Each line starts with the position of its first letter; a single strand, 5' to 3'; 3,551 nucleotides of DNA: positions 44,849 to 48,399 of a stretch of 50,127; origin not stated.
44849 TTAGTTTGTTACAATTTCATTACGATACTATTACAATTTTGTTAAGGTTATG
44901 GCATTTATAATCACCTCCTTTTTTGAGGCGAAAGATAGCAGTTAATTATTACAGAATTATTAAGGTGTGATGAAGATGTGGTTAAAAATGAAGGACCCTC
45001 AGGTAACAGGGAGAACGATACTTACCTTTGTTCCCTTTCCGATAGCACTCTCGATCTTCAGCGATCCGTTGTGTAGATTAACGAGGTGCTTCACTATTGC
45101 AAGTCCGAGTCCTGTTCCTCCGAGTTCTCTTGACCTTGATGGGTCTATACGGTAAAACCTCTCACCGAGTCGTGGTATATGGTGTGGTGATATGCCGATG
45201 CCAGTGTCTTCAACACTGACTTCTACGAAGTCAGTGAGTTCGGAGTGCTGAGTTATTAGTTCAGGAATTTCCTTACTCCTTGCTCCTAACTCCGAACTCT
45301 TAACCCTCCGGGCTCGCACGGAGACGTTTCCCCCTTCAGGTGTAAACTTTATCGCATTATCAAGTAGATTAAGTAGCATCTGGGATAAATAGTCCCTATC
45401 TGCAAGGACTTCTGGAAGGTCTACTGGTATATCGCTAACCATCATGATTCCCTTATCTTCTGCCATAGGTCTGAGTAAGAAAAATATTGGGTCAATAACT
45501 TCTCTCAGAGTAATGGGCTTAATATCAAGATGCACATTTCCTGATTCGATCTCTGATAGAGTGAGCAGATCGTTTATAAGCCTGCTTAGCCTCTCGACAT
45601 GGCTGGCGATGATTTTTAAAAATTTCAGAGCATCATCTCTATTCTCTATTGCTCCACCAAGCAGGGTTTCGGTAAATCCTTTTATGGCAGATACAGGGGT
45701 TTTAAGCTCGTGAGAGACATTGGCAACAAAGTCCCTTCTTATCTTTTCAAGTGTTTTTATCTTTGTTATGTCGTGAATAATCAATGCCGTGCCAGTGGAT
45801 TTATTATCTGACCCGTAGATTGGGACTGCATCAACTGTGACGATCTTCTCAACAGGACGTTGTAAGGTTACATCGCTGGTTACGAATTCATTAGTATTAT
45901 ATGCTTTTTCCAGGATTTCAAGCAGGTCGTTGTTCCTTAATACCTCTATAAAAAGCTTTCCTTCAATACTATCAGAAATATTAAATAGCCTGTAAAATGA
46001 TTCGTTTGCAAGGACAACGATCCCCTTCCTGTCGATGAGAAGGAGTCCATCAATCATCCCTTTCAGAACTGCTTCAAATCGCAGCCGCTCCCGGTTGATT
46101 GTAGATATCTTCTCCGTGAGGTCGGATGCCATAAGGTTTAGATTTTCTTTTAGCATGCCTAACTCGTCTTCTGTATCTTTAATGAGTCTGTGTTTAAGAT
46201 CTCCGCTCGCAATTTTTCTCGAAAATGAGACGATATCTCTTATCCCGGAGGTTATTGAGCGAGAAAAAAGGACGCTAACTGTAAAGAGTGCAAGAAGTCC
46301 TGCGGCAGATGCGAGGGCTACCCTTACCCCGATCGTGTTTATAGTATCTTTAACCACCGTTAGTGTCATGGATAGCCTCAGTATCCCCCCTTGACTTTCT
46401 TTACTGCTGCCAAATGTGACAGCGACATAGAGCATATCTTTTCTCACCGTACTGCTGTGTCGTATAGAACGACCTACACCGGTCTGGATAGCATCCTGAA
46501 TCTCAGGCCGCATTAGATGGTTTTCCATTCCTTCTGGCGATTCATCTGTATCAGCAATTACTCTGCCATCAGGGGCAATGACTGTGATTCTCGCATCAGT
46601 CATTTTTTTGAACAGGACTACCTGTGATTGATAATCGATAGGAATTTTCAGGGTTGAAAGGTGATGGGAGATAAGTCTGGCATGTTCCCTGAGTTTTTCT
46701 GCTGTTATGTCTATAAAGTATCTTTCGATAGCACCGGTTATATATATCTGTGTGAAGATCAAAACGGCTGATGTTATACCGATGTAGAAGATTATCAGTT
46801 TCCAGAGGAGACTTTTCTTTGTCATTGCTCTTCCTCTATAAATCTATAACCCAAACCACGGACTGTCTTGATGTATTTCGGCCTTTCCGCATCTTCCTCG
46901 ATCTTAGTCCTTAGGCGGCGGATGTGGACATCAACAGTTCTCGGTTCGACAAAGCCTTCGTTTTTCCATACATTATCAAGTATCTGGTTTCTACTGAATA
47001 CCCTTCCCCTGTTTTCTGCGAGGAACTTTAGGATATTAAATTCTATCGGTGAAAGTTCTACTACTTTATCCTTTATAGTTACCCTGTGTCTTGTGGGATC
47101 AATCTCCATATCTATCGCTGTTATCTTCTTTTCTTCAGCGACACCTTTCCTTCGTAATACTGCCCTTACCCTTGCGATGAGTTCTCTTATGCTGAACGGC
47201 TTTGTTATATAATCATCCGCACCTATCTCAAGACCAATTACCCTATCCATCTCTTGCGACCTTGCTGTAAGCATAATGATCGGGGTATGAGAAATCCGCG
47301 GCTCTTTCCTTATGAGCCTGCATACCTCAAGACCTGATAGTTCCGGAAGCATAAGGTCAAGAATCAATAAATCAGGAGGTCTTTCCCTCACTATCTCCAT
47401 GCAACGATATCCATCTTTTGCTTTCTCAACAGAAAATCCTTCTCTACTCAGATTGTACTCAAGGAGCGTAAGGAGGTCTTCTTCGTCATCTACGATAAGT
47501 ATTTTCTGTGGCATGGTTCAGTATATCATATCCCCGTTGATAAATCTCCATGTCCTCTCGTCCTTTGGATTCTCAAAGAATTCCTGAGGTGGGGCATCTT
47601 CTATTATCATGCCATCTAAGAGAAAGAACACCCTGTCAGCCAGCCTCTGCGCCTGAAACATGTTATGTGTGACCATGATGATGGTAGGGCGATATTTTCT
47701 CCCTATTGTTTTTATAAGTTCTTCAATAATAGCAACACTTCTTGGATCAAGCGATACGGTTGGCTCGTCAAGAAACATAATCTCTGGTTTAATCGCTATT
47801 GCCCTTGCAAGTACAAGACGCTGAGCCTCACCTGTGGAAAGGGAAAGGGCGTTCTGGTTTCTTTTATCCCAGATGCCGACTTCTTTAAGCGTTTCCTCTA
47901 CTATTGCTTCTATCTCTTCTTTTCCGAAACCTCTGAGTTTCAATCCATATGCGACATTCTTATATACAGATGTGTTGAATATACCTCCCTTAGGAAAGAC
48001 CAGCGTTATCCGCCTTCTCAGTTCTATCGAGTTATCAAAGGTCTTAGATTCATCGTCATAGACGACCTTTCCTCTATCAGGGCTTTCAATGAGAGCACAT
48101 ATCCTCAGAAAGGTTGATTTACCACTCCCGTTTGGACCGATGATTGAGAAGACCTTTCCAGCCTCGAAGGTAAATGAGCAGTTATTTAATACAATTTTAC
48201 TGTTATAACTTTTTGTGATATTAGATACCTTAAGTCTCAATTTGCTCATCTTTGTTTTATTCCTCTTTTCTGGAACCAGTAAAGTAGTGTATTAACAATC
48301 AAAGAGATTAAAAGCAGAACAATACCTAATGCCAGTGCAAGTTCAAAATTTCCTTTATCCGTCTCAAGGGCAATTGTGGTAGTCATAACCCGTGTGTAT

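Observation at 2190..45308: A dispersed 7-nt-periodic repeat family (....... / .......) sits inside conserved genes without breaking any reading frame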

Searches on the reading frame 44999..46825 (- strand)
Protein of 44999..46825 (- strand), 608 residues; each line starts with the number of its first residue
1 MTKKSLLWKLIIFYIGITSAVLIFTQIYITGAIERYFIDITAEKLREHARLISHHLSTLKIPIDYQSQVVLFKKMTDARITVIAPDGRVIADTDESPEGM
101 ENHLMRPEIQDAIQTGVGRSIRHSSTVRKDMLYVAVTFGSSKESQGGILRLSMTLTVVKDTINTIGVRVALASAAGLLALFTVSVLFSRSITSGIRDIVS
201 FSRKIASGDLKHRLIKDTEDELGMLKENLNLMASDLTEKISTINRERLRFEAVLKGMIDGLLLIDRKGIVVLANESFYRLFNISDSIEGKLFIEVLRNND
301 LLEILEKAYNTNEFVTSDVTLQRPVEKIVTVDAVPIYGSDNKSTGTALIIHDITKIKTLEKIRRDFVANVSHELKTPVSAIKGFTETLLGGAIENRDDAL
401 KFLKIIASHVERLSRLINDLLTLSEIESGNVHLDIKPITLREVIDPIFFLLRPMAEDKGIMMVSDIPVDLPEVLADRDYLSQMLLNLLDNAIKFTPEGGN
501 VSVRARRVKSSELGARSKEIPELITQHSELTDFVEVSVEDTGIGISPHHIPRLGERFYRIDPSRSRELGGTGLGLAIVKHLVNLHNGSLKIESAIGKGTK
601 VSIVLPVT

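Call 10: find_encoding_contigs(protein=window:44999-46825:-, flank=10000, max_places=6)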
Protein window:44999-46825:- (608 aa): no gene with exactly this product is on record in the collection.

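Call 47: find_homologous_proteins(query=window:44999-46825:-)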
Query window:44999-46825:- (608 aa): 6580 proteins with E <= 0.001 among 8000 candidates; the best 120 are listed.
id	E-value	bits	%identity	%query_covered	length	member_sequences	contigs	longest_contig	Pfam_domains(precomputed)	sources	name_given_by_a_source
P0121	0.0e+0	1295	100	100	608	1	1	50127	PF00672.31,PF02518.32,PF00512.32,PF00989.32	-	-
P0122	2.1e-144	500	45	95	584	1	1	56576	PF00672.31,PF13426.14,PF08448.17,PF02518.32,PF00512.32,PF00989.32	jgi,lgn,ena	-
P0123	2.2e-142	494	43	99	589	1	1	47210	PF00672.31,PF13426.14,PF13188.14,PF08448.17,PF02518.32,PF00512.32,PF00989.32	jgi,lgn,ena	-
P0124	7.7e-140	485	42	99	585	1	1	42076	PF00672.31,PF13426.14,PF16736.12,PF08448.17,PF02518.32,PF00512.32,PF00989.32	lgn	-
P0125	1.4e-134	468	44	88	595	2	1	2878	PF00672.31,PF13426.14,PF13188.14,PF16736.12,PF08448.17,PF02518.32,PF00512.32,PF00989.32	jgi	jgi:two-component system phosphate regulon sensor histidine kinase PhoR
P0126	1.6e-134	468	41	100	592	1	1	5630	PF13596.13,PF00672.31,PF13426.14,PF12860.14,PF16736.12,PF08448.17,PF02518.32,PF00512.32,PF00989.32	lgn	-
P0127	1.5e-133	464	41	100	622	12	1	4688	PF00672.31,PF13426.14,PF12860.14,PF08448.17,PF02518.32,PF00512.32,PF00989.32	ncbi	-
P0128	3.0e-133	464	40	99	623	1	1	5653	PF00672.31,PF13426.14,PF13188.14,PF12860.14,PF08448.17,PF02518.32,PF00512.32,PF00989.32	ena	-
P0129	8.4e-133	462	40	99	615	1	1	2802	PF00672.31,PF13426.14,PF13188.14,PF16736.12,PF08448.17,PF02518.32,PF00512.32,PF00989.32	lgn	-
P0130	1.5e-132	461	41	99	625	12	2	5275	PF00672.31,PF13426.14,PF13188.14,PF08448.17,PF02518.32,PF00512.32,PF00989.32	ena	-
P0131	2.7e-132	460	40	100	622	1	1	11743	PF00672.31,PF08448.17,PF02518.32,PF00512.32,PF00989.32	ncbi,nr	ncbi:MAG: HAMP domain-containing protein [candidate division NC10 bacterium]|nr:HAMP domain-containi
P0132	8.4e-132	459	43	96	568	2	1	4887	PF00672.31,PF13426.14,PF13188.14,PF02743.25,PF16736.12,PF02518.32,PF00512.32,PF00989.32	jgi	jgi:two-component system phosphate regulon sensor histidine kinase PhoR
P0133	3.5e-131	457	40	99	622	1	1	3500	PF00672.31,PF16736.12,PF08448.17,PF02518.32,PF00512.32,PF00989.32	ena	-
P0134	4.4e-130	453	39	99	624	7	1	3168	PF00672.31,PF13426.14,PF13188.14,PF12860.14,PF08448.17,PF02518.32,PF00512.32,PF00989.32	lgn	-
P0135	5.9e-130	453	44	87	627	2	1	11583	PF00672.31,PF13426.14,PF13188.14,PF16736.12,PF08448.17,PF02518.32,PF00512.32,PF00989.32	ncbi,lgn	-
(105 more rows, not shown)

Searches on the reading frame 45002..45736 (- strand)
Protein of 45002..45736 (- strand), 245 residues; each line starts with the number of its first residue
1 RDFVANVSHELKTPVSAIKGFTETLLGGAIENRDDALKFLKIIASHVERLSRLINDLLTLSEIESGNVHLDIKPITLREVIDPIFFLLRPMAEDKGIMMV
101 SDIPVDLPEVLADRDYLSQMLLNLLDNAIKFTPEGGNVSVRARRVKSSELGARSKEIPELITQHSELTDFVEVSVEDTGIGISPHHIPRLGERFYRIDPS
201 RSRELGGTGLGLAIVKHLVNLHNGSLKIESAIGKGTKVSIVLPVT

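Call 75: search_solved_structures(query=window:45002-45736:-, show_alignments=2, max_evalue=1e-20)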
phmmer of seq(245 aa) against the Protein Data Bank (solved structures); distinct sequences matched with E-value up to 1e-20: 24.
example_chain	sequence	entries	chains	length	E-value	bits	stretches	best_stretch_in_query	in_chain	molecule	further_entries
6paj_A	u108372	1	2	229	2.8e-39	138.3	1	1-145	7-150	Sensor protein SrrB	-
4i5s_A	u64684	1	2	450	5.6e-37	130.8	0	2-143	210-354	Putative histidine kinase CovS; VicK-like protein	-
5c93_A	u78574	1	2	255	1.2e-34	123.2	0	2-142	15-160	Histidine kinase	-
3dge_A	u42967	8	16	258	1.3e-34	123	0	171-243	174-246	Sensor protein | Histidine kinase | Sensor histidine kinase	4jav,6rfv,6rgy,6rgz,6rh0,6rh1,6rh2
2c2a_A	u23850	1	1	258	1.3e-34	123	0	171-243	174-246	SENSOR HISTIDINE KINASE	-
5uht_A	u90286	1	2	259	1.4e-34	123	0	171-243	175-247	Sensor histidine kinase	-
4u7n_A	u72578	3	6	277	1.7e-34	122.7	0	2-142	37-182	Histidine protein kinase sensor protein | Histidine kinase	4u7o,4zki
7z8n_A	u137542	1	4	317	2e-34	122.4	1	2-241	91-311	Histidine kinase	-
6azr_A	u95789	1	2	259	6.7e-34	120.7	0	171-243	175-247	Sensor histidine kinase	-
4jas_A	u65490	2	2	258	1.6e-33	119.5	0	170-243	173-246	Histidine kinase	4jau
6rh7_A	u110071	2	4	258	3.4e-33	118.4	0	171-243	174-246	Sensor histidine kinase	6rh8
7zp0_A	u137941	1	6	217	7.9e-29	104.1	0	170-243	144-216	Sensor protein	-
8h70_A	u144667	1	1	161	1.6e-25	93.3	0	174-243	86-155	Phosphate regulon sensor protein PhoR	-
6qrj_A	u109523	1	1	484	1.6e-24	90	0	4-138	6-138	Hybrid kinase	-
3sl2_A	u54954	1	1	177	4.6e-24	88.5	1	91-243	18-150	Sensor histidine kinase yycG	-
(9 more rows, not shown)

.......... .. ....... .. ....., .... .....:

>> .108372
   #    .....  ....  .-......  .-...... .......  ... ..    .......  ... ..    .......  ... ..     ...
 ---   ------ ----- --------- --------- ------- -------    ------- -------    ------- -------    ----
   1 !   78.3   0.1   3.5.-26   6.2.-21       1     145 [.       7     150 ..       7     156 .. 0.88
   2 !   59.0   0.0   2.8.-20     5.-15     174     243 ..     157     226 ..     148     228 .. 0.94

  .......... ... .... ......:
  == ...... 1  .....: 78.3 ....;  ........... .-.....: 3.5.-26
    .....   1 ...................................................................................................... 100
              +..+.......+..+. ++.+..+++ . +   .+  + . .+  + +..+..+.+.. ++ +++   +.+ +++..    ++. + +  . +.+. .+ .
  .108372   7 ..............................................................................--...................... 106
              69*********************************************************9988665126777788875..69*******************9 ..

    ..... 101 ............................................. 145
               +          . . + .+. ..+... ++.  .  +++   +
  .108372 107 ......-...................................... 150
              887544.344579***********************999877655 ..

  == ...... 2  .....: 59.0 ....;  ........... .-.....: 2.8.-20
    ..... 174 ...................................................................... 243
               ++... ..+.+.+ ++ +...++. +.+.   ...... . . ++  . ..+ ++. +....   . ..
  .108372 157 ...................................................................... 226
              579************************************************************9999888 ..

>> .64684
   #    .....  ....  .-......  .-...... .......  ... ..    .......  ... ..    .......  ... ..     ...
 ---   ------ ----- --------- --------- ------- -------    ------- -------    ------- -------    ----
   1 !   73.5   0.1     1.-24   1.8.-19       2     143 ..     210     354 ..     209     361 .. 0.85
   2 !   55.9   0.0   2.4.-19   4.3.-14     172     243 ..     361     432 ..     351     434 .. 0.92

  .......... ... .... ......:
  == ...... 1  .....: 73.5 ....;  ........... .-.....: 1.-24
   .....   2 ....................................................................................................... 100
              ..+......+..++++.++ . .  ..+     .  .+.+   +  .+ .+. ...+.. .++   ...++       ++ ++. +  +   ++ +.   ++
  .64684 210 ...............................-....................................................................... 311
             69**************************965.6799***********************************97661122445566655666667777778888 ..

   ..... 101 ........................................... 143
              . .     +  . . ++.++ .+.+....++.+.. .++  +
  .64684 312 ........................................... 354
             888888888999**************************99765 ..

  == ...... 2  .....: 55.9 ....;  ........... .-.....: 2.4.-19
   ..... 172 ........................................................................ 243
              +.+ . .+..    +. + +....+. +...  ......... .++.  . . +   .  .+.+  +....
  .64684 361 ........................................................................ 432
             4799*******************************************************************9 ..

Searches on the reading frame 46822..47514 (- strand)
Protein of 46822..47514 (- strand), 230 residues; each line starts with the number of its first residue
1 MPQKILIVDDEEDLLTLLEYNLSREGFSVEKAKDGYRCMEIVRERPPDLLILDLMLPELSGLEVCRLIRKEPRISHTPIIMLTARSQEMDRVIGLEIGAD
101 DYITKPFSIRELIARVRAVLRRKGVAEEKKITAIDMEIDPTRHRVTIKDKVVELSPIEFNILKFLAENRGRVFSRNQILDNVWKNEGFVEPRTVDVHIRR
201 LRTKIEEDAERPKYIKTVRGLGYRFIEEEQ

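Call 52: search_protein_families(library=pfam, proteins=[window:46822-47514:-], max_evalue=0.00001)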
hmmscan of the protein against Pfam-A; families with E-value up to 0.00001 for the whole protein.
window:46822-47514:- (230 aa): 2 families
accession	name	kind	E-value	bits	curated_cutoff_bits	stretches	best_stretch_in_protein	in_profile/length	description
PF00072.30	Response_reg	-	6.4e-32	110.5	30.2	1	5-117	1-111/111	Response regulator receiver domain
PF00486.34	Trans_reg_C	-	4.4e-31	107.2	26.2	1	150-225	2-77/77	Transcriptional regulatory protein, C terminal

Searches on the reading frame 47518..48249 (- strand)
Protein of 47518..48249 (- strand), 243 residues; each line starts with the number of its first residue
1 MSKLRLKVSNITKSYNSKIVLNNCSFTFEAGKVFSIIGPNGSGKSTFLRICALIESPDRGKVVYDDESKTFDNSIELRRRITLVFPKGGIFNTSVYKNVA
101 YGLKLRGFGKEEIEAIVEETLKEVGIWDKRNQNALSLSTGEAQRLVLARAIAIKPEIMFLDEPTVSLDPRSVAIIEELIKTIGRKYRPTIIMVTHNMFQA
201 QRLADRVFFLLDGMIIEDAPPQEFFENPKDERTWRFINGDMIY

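Call 52: search_protein_families(library=pfam, proteins=[window:47518-48249:-], max_evalue=0.00001)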
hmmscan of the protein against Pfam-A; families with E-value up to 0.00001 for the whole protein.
window:47518-48249:- (243 aa): 3 families
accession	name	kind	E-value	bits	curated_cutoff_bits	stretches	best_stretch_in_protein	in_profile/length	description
PF00005.33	ABC_tran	-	2.2e-29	103.3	25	1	21-164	1-136/137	ABC transporter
PF13304.12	AAA_21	-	2.3e-13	51.4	27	1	128-197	229-300/304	AAA domain, putative AbiEii toxin, Type IV TA system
PF02463.25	SMC_N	-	1.1e-06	28.7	40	0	31-48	24-41/220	RecF/RecN/SMC N terminal domain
